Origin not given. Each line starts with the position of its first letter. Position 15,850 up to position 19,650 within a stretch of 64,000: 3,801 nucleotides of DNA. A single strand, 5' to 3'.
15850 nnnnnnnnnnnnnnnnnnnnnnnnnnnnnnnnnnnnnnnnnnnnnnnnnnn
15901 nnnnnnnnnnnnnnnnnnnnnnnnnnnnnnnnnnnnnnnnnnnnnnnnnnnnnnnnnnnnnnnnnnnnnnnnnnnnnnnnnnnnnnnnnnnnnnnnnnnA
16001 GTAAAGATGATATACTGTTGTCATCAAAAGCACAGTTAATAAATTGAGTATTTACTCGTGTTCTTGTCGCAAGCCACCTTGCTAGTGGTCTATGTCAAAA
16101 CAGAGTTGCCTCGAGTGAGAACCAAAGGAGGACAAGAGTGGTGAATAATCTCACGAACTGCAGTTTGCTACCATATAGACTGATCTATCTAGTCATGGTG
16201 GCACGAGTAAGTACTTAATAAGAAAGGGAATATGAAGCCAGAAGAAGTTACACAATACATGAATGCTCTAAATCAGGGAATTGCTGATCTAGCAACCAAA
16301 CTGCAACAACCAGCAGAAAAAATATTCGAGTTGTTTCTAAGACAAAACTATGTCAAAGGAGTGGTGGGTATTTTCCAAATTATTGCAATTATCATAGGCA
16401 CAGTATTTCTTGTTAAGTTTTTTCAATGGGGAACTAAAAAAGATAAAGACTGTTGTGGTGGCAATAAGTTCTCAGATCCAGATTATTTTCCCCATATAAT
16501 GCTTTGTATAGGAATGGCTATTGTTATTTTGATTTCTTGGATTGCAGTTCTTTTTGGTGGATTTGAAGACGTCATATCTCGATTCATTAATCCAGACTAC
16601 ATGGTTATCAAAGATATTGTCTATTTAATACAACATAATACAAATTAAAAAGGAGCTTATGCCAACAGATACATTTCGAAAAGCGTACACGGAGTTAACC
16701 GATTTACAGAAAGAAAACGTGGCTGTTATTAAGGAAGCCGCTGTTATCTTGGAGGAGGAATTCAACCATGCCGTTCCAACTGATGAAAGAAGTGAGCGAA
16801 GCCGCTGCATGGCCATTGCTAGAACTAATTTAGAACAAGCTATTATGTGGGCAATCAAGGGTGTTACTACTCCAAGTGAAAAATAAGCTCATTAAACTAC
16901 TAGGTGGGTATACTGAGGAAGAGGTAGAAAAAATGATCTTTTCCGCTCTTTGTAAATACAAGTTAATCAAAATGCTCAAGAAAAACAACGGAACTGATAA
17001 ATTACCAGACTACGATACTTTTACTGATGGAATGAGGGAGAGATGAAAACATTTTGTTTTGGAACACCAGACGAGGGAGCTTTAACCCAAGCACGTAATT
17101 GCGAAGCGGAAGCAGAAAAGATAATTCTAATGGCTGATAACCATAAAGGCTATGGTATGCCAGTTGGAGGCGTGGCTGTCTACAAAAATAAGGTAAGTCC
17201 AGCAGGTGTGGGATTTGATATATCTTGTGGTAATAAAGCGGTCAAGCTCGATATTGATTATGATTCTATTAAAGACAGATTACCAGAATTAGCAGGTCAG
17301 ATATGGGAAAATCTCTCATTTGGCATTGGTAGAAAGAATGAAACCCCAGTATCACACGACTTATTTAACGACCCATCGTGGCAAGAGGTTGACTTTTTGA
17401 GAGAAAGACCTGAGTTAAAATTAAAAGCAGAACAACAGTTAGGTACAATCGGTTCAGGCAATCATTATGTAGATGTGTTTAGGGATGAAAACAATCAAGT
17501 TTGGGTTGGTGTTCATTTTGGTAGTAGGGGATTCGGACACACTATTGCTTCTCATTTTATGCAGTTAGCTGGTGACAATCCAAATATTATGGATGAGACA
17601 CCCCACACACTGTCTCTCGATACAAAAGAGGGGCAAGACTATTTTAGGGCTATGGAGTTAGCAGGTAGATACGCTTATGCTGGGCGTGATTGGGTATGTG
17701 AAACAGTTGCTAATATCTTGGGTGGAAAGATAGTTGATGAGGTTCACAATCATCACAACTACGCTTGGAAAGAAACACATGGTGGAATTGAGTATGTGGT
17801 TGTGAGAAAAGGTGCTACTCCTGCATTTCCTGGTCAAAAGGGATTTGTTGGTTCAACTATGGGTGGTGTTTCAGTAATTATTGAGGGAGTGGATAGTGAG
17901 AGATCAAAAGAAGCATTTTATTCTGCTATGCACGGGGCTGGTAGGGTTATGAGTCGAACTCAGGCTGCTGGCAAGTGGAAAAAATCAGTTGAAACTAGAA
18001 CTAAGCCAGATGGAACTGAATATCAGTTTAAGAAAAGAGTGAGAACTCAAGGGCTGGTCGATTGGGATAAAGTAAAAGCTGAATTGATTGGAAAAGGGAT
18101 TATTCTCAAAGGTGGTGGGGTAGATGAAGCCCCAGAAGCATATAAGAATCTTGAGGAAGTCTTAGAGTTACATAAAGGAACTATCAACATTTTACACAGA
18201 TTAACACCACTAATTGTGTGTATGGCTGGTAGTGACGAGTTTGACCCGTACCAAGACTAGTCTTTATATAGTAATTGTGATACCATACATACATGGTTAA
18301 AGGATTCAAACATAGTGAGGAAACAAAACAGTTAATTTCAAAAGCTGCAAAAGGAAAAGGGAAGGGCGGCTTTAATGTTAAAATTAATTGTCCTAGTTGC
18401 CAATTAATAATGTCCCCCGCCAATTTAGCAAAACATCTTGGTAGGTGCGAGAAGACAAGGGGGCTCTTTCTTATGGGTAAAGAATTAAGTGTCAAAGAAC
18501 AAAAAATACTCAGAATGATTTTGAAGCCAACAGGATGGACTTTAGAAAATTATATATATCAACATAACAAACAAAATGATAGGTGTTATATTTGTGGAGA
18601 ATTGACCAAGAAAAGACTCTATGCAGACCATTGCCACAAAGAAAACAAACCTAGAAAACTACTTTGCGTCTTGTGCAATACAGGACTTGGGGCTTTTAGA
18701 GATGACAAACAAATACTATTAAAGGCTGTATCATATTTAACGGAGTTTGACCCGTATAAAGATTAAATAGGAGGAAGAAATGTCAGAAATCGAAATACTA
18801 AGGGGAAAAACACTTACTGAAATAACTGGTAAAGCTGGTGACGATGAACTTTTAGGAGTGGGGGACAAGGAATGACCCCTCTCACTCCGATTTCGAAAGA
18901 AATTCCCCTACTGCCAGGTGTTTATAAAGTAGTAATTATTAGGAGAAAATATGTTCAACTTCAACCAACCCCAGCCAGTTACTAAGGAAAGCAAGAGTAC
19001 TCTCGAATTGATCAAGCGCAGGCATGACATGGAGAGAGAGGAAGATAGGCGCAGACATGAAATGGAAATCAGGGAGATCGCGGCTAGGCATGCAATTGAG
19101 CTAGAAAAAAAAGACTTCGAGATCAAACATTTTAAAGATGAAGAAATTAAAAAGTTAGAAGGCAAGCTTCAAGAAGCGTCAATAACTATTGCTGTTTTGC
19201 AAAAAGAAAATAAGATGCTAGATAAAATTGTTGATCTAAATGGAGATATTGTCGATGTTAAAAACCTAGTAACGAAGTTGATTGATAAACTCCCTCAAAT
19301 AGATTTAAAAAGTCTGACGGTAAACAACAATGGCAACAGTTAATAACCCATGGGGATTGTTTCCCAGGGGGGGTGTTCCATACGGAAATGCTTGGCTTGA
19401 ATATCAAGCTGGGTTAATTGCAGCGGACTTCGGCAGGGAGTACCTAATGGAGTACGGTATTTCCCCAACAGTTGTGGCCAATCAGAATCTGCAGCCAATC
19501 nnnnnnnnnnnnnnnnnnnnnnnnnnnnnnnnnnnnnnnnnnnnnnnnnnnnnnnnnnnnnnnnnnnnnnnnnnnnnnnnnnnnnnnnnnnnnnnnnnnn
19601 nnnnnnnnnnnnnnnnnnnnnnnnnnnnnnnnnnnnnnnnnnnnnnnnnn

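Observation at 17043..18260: Phage-encoded RtcB RNA ligase next to an Endo VII-like nuclease, with a calcineurin-like phosphoesterase in the early module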

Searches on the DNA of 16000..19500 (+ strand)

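Call 6: search_dna_similar(query=window:16000-19500:+, collection=phages, mode=distant, max_rows=25)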
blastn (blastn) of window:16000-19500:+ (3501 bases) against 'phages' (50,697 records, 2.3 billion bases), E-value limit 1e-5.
Records with a match: 1; places in all: 1; records where one place covers at least 80% of the query: 0.
Best place of each record, by identity: 60-80% 1.
By first word of the organism name: Tunturiibacter 1.
By host as written in the record: Tunturiibacter psychrotolerans X4BP1 1.
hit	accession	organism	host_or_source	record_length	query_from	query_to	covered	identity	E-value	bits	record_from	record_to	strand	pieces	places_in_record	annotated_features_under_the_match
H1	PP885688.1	Tunturiibacter phage Tunturi_5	Tunturiibacter psychrotolerans X4BP1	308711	1671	1902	7%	67.7%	1e-11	79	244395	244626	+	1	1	tRNA splicing ligase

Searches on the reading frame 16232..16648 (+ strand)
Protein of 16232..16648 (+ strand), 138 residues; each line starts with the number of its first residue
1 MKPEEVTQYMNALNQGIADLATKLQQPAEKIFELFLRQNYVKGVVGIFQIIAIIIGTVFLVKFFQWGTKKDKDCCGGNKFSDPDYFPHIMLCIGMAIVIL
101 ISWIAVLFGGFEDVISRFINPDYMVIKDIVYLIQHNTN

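Call 3: search_protein_families(library=pfam, proteins=[window:16232-16648:+], max_evalue=0.01)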
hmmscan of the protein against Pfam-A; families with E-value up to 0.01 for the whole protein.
window:16232-16648:+ (138 aa): 0 families

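Call 4: search_protein_families(library=phrogs, proteins=[window:16232-16648:+], max_evalue=0.001)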
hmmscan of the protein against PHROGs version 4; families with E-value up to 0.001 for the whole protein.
window:16232-16648:+ (138 aa): 1 family
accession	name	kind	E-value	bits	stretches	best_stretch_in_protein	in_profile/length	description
phrog_1486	-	moron, auxiliary metabolic gene and host takeover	3.7e-13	50.8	1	12-134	6-128/130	membrane protein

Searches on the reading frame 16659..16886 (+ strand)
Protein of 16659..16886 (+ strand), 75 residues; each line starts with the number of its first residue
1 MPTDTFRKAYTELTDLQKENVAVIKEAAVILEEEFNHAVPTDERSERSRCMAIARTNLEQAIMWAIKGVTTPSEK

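Call 3: search_protein_families(library=pfam, proteins=[window:16659-16886:+], max_evalue=0.01)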
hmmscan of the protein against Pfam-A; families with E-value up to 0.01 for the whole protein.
window:16659-16886:+ (75 aa): 1 family
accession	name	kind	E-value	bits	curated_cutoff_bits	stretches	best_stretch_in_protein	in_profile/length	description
PF24729.2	Acb2_Tad1_hairpin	-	3.4e-13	50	27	1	10-70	2-57/58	Acb2/Tad1, hairpin domain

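Call 4: search_protein_families(library=phrogs, proteins=[window:16659-16886:+], max_evalue=0.001)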
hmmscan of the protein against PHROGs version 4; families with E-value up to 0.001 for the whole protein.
window:16659-16886:+ (75 aa): 1 family
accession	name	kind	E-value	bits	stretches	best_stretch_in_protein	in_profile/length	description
phrog_717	-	unknown function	2e-09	38.3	1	9-75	208-287/289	-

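Call 9: search_protein_families(library=ncbifam, proteins=[window:16659-16886:+], max_evalue=0.01)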
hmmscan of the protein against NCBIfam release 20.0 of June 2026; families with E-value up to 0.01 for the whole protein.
window:16659-16886:+ (75 aa): 0 families

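Call 35: search_solved_structures(query=window:16659-16886:+, max_evalue=1, show_alignments=2)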
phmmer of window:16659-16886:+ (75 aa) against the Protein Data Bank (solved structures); distinct sequences matched with E-value up to 1: 1.
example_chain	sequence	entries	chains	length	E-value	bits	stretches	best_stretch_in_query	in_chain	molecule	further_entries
7uq2_A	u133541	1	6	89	0.17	15.5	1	49-75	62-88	Vs.4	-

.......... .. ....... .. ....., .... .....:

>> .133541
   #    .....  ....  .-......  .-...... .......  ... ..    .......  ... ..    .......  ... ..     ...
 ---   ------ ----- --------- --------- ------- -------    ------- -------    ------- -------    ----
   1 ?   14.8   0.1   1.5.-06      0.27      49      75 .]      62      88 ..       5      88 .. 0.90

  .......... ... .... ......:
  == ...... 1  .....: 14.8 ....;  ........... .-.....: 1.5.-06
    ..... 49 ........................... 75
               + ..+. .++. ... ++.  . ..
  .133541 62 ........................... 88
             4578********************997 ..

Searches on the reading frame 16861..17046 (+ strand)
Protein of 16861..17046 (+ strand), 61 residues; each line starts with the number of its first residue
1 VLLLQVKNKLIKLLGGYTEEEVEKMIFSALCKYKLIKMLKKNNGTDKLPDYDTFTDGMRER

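Call 3: search_protein_families(library=pfam, proteins=[window:16861-17046:+], max_evalue=0.01)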
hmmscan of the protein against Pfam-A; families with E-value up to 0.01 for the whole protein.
window:16861-17046:+ (61 aa): 0 families

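Call 4: search_protein_families(library=phrogs, proteins=[window:16861-17046:+], max_evalue=0.001)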
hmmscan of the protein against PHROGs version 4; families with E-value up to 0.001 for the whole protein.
window:16861-17046:+ (61 aa): 0 families
